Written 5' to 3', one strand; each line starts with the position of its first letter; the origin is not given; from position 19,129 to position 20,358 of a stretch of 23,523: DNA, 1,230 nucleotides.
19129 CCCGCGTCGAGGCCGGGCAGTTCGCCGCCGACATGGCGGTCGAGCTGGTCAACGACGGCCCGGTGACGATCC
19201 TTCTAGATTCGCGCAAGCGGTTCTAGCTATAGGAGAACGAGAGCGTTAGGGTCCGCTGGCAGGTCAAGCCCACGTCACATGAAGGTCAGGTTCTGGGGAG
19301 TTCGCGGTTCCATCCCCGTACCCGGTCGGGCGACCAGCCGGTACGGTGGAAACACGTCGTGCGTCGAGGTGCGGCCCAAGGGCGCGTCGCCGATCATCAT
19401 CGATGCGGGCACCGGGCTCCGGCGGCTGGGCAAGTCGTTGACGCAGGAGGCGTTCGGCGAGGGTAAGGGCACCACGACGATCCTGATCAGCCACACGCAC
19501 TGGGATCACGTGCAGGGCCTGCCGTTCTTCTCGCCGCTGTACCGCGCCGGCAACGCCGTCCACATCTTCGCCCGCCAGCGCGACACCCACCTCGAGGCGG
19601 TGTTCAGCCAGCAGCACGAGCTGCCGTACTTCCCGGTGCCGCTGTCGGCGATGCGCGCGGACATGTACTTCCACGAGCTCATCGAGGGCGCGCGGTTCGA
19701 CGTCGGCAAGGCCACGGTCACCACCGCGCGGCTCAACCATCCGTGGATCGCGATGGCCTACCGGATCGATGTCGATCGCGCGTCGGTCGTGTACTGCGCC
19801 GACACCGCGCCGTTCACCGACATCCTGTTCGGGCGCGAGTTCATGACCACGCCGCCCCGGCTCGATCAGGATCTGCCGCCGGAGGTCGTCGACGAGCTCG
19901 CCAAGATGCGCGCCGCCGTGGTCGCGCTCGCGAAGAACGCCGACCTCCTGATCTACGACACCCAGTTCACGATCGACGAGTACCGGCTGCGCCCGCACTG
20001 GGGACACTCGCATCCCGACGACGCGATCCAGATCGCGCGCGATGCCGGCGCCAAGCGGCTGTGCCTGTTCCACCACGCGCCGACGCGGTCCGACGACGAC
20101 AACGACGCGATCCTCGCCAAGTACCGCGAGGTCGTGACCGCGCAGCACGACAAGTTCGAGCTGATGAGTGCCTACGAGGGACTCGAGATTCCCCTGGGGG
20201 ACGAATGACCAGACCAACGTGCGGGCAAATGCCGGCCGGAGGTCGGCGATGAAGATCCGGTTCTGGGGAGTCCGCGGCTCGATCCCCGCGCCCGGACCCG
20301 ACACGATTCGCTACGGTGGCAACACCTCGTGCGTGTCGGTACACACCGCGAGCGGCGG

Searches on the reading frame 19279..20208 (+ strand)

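Call 17: search_protein_families(library=pfam, proteins=[window:19279-20208:+], max_evalue=0.01)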
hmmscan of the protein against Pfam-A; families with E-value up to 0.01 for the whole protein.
window:19279-20208:+ (309 aa): 2 families
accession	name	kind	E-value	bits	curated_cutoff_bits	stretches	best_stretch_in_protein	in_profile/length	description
PF12706.13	Lactamase_B_2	-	1.1e-22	81.1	27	2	39-181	3-148/200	Beta-lactamase superfamily domain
PF00753.33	Lactamase_B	-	2e-07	31.6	22.7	1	23-122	3-97/196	Metallo-beta-lactamase superfamily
